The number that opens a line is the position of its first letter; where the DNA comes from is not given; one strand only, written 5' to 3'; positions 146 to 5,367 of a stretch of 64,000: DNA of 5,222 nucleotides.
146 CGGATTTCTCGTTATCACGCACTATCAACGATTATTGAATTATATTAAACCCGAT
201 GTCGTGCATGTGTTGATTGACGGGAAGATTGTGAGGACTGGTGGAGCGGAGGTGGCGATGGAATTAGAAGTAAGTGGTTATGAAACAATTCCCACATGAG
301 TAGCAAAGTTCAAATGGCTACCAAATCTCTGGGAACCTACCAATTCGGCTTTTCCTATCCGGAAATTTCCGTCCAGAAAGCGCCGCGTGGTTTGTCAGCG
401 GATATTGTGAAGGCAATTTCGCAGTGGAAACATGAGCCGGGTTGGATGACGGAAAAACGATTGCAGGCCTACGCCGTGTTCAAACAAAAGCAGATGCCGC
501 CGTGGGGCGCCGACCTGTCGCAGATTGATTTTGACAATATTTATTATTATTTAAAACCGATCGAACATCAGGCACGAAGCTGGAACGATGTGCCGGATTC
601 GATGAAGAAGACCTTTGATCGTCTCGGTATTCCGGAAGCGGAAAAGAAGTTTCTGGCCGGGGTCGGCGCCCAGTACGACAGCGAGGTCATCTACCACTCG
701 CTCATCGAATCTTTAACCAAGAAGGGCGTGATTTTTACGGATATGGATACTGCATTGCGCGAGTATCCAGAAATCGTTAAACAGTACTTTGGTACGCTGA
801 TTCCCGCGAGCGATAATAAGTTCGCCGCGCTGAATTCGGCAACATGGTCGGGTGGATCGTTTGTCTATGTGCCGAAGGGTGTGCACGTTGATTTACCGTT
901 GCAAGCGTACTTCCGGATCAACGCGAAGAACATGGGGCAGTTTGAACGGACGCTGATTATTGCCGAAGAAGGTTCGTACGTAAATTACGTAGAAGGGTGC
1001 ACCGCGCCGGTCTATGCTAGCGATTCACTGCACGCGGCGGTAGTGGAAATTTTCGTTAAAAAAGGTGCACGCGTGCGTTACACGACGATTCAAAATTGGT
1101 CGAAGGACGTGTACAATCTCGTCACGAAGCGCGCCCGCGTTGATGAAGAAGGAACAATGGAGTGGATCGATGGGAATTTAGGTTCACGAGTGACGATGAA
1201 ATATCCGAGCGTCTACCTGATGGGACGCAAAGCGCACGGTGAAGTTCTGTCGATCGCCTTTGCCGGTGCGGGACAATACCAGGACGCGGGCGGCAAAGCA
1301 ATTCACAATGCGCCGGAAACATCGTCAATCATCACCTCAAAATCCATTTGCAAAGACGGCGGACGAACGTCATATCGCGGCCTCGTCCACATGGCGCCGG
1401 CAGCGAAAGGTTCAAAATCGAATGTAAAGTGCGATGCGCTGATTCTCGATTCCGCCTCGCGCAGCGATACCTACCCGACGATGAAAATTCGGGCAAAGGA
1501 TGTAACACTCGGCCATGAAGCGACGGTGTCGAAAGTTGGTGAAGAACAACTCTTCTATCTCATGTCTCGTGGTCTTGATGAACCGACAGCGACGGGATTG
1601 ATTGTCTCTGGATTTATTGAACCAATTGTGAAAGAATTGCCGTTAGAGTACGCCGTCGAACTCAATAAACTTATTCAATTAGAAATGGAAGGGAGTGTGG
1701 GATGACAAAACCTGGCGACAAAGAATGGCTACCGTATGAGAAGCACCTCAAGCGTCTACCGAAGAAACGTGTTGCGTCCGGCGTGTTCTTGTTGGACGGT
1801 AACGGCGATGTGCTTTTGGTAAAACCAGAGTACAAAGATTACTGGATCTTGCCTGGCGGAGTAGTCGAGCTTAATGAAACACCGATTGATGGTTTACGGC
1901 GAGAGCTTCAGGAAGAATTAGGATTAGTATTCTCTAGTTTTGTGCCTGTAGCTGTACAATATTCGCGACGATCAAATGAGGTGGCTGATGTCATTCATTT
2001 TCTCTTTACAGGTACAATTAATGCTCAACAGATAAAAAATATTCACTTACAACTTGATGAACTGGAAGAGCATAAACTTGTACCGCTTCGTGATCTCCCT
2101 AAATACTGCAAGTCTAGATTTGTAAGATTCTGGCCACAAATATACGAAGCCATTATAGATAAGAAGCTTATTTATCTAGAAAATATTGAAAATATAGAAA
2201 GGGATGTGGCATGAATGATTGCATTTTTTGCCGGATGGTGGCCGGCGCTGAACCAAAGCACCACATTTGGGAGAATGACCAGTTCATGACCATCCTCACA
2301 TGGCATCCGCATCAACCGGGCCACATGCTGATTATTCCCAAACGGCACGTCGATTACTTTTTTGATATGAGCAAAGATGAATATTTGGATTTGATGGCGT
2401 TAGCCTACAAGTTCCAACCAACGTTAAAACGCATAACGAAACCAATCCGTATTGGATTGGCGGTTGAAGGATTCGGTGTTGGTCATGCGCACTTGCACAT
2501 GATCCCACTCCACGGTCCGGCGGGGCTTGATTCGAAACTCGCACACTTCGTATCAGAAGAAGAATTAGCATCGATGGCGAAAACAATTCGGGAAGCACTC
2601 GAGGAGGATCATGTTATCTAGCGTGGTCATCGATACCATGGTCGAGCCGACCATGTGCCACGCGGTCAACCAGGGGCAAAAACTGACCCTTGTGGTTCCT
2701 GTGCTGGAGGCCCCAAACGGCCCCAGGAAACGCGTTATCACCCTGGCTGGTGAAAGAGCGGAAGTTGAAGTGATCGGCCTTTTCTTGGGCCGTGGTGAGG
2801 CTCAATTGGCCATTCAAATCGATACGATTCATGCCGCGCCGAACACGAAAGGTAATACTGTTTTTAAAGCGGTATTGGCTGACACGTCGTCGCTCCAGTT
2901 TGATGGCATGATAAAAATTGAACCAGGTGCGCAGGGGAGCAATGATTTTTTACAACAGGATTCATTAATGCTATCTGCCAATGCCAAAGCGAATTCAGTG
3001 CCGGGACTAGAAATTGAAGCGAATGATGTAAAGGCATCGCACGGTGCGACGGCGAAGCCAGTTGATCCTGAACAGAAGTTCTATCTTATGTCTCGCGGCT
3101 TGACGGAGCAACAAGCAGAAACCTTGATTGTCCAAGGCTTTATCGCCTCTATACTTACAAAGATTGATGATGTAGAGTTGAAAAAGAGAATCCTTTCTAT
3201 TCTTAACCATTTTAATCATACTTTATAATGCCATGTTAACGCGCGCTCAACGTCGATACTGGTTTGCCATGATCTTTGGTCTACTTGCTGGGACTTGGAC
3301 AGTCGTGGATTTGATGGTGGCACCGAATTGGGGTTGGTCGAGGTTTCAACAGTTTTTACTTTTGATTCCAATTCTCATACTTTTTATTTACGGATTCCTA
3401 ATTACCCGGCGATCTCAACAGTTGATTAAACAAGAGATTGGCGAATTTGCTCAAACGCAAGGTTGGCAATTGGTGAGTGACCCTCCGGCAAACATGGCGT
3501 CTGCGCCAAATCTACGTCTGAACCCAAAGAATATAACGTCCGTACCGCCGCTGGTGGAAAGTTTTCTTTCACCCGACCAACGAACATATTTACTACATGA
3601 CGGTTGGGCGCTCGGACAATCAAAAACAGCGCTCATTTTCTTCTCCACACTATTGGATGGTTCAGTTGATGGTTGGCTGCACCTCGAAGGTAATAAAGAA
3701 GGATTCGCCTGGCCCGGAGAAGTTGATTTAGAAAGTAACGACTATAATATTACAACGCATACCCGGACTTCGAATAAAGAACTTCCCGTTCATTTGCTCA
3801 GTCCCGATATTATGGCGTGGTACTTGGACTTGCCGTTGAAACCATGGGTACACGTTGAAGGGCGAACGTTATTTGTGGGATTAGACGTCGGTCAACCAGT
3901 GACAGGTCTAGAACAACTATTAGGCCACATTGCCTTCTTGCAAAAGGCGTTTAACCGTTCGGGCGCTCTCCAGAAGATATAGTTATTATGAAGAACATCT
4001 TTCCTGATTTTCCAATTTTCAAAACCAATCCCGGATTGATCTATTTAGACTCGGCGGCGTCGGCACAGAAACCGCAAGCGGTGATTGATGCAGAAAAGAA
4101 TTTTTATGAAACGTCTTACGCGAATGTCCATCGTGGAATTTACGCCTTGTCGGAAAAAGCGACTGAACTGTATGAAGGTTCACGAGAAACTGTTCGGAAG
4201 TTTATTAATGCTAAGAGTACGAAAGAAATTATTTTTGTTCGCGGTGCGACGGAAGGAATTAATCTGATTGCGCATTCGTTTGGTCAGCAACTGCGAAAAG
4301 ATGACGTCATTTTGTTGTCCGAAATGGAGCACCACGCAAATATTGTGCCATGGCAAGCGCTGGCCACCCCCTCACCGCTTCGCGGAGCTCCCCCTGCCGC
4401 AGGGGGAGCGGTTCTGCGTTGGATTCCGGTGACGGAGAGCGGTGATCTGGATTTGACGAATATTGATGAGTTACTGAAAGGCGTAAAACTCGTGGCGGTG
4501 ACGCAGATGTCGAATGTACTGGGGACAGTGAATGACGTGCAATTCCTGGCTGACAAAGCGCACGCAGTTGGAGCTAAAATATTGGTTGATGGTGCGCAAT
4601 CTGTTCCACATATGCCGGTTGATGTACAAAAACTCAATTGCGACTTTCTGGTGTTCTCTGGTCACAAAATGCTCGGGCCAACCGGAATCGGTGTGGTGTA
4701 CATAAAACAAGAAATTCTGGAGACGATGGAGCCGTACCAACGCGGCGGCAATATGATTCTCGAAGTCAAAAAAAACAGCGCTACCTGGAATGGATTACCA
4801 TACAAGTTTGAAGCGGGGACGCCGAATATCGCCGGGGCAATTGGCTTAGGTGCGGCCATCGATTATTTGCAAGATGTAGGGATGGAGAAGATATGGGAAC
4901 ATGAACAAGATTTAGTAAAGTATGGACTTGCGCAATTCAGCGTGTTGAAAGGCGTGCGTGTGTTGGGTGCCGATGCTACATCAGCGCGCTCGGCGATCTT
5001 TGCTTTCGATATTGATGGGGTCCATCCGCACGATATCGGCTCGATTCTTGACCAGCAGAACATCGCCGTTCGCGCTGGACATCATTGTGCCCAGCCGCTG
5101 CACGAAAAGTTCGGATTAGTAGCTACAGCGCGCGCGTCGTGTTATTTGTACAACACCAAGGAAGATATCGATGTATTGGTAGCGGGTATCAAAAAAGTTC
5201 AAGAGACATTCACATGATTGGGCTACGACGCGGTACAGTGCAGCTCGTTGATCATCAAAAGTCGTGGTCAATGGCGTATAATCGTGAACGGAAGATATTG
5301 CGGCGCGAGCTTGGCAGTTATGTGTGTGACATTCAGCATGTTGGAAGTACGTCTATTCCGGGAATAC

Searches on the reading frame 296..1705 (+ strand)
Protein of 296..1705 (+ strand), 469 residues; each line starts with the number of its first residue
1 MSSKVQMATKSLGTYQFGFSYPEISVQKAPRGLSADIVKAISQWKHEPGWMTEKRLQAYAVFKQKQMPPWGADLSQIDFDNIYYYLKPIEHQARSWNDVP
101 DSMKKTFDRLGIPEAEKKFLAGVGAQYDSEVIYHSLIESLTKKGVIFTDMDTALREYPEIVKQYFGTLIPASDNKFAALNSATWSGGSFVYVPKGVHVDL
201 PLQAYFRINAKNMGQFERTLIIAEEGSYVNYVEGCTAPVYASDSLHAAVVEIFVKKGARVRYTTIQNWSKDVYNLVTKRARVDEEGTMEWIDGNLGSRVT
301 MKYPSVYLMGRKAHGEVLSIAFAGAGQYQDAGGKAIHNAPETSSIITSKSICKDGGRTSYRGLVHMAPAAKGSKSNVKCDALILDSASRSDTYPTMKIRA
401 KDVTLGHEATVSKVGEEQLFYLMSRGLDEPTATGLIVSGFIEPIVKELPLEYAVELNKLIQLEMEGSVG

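Call 32: search_protein_families(library=pfam, proteins=[window:296-1705:+], max_evalue=0.001)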
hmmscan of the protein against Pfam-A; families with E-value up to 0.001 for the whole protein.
window:296-1705:+ (469 aa): 2 families
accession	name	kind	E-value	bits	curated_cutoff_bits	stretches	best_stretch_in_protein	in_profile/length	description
PF01458.23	SUFBD_core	-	1.4e-86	290.1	27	1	206-440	1-232/232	SUF system FeS cluster assembly, SufBD core domain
PF19295.5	SufBD_N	-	1.5e-11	44.7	23.5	1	139-203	107-171/172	SufBD protein N-terminal region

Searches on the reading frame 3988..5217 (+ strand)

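Call 32: search_protein_families(library=pfam, proteins=[window:3988-5217:+], max_evalue=0.001)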
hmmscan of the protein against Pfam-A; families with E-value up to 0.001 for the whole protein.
window:3988-5217:+ (409 aa): 1 family
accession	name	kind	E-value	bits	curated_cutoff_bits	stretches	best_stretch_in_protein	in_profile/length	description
PF00266.25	Aminotran_5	-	5.9e-145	483.3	21.5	1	18-397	1-371/371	Aminotransferase class-V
